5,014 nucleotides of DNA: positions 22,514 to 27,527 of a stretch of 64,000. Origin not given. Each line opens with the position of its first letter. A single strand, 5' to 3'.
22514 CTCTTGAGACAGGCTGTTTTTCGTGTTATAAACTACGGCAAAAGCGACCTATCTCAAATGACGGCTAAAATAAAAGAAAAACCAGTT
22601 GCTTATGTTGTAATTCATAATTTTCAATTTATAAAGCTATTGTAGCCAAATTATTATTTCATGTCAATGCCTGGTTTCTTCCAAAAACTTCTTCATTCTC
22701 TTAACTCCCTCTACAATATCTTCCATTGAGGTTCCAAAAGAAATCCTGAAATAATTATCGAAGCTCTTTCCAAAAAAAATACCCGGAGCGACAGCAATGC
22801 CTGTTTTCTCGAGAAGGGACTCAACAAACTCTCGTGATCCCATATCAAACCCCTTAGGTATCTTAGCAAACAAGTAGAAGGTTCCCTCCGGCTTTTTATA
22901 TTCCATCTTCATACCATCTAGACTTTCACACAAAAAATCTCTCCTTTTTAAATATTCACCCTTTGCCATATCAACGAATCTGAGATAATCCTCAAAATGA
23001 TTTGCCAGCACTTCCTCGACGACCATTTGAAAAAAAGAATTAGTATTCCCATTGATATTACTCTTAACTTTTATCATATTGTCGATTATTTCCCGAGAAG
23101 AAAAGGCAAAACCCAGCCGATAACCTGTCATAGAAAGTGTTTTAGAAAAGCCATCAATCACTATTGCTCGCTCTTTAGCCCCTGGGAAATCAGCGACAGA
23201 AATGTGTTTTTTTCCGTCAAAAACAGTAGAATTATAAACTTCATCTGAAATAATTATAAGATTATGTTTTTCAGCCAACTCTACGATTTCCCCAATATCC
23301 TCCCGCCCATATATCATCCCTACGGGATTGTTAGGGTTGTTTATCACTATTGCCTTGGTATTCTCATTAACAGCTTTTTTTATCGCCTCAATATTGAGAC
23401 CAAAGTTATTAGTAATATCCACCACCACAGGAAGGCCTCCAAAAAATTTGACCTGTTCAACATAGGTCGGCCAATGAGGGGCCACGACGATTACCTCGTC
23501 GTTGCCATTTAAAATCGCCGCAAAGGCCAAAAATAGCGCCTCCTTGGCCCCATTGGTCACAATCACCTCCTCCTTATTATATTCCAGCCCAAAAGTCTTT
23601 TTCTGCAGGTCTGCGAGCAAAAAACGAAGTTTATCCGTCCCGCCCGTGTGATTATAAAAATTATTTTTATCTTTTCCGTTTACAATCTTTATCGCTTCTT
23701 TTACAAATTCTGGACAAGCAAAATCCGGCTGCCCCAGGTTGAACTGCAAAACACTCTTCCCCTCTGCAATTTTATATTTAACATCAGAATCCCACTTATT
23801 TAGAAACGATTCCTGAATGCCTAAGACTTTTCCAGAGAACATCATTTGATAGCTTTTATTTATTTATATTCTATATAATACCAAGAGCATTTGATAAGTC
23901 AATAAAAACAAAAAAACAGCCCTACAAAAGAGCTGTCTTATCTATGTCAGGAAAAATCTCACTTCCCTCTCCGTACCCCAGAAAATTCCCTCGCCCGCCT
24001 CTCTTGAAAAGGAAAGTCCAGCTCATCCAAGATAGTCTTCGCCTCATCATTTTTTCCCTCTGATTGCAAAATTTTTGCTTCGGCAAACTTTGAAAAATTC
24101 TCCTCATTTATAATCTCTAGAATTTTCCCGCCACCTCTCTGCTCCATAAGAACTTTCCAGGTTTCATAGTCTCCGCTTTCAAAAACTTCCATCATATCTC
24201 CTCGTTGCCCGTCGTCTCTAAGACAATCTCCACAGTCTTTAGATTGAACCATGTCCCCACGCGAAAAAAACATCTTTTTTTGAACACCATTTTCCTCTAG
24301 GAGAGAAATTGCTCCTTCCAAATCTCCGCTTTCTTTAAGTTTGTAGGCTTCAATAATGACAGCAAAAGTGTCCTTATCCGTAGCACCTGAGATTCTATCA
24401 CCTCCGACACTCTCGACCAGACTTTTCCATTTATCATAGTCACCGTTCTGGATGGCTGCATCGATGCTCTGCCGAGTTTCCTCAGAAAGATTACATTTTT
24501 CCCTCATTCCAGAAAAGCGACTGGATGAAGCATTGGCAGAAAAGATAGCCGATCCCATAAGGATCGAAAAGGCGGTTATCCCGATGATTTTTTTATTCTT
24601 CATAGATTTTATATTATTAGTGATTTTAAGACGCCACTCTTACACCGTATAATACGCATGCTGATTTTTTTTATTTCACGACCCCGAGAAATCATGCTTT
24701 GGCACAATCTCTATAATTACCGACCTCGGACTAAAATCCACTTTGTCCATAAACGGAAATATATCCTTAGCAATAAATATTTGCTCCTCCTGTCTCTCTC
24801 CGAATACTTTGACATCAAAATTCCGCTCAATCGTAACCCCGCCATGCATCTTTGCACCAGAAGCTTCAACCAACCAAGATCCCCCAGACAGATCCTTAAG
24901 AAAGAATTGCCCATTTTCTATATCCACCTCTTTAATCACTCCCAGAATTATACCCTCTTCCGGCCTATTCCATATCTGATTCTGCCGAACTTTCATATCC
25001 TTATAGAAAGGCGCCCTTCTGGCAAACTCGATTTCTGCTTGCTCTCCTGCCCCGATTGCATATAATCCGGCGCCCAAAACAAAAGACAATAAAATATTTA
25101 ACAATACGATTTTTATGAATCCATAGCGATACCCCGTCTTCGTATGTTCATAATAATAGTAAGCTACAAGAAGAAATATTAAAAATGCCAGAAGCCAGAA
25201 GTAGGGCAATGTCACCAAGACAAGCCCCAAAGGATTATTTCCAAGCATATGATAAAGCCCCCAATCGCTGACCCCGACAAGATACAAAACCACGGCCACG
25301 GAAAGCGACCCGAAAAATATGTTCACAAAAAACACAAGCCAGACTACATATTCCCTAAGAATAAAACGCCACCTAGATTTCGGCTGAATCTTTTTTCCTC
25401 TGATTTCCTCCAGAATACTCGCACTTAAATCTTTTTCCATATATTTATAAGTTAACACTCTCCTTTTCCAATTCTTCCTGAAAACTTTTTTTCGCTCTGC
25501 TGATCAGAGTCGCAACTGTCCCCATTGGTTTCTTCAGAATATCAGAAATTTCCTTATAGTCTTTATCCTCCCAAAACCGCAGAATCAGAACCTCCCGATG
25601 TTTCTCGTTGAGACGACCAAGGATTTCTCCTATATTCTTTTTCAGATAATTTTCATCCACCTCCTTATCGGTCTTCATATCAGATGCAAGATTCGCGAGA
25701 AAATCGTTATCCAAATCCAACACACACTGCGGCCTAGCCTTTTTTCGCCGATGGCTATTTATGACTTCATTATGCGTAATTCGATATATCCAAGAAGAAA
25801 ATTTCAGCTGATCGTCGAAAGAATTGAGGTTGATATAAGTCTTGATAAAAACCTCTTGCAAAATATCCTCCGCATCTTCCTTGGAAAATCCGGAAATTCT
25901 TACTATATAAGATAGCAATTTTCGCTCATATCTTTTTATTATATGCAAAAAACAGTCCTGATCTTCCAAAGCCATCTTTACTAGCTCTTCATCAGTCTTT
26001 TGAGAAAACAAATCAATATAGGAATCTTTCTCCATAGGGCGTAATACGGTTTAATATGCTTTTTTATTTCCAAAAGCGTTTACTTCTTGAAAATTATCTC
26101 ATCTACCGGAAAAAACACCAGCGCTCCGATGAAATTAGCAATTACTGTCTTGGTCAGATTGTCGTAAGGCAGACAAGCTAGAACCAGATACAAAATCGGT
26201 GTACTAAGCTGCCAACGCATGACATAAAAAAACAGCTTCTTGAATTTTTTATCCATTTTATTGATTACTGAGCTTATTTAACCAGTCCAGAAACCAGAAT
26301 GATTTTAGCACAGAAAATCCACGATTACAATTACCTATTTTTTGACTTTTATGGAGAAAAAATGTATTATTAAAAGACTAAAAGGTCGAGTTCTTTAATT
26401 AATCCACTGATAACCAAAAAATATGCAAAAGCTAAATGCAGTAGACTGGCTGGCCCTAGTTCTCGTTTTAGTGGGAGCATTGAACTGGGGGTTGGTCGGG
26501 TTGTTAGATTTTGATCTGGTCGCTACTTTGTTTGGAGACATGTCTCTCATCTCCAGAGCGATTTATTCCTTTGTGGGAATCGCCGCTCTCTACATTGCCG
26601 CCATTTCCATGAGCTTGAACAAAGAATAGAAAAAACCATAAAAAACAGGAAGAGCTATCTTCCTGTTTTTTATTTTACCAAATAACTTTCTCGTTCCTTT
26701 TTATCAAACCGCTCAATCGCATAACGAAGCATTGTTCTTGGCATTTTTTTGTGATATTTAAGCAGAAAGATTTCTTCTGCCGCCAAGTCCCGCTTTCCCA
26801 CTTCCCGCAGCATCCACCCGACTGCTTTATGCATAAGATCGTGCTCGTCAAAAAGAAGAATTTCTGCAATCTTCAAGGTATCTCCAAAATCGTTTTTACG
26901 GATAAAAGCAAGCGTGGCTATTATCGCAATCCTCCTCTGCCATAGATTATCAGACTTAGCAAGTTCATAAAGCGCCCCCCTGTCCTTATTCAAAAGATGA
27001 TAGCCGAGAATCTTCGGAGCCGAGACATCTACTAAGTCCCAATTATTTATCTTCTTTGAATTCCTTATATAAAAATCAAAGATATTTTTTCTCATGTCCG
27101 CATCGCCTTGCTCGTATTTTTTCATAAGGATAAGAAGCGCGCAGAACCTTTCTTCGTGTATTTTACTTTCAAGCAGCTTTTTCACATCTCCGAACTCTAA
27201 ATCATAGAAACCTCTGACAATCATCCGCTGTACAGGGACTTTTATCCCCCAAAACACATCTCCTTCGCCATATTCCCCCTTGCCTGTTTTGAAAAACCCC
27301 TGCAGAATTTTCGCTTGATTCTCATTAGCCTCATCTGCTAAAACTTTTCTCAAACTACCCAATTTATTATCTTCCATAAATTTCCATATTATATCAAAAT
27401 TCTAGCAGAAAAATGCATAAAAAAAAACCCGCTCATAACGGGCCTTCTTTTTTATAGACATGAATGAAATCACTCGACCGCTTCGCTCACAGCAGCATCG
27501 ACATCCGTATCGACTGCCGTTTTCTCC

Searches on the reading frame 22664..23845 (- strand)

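Call 78: search_protein_families(library=pfam, proteins=[window:22664-23845:-], max_evalue=0.00001)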
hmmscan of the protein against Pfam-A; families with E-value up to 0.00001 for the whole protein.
window:22664-23845:- (393 aa): 4 families
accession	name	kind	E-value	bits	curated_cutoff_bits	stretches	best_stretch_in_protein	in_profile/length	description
PF00155.27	Aminotran_1_2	-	2.7e-61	208.2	19.7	1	31-383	2-360/361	Aminotransferase class I and II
PF01041.23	DegT_DnrJ_EryC1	-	1.8e-13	50.9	19.8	1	91-201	39-145/360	DegT/DnrJ/EryC1/StrS aminotransferase family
PF01053.26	Cys_Met_Meta_PP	-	2.8e-07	29.9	27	1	80-209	57-181/381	Cys/Met metabolism PLP-dependent enzyme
PF00266.25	Aminotran_5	-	1.2e-06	28.2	21.5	1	90-203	60-177/371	Aminotransferase class-V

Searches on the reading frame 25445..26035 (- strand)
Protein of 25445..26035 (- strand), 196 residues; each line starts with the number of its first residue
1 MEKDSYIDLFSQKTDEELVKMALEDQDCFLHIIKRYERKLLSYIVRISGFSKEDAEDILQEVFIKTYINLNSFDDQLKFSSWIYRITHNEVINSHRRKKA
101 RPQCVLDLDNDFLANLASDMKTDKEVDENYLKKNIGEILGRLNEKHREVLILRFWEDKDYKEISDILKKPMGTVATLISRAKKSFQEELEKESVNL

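Call 79: search_protein_families(library=pfam, proteins=[window:25445-26035:-], max_evalue=0.00001)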
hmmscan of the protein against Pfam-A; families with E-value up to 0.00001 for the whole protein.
window:25445-26035:- (196 aa): 3 families
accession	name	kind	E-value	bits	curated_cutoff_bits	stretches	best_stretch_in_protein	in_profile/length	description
PF04542.20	Sigma70_r2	-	1.4e-15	57.3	24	1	33-99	2-69/71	Sigma-70 region 2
PF08281.18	Sigma70_r4_2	-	7.8e-13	48.3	25.7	1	134-183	3-52/54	Sigma-70, region 4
PF04545.22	Sigma70_r4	-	1.2e-09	38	24.1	1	139-181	2-44/50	Sigma-70, region 4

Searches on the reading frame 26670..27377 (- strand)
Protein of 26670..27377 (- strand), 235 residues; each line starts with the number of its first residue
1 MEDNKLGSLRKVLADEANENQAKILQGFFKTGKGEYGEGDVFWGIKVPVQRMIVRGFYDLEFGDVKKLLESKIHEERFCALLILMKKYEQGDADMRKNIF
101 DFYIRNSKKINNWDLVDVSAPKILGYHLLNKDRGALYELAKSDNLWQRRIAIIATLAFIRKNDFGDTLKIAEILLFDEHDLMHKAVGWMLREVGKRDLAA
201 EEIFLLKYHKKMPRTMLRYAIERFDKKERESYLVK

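Call 79: search_protein_families(library=pfam, proteins=[window:26670-27377:-], max_evalue=0.00001)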
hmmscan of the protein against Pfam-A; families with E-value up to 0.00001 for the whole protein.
window:26670-27377:- (235 aa): 1 family
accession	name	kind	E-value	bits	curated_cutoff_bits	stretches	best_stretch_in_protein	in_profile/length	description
PF08713.17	DNA_alkylation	-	1.2e-60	205.3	21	1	10-224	2-213/213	DNA alkylation repair enzyme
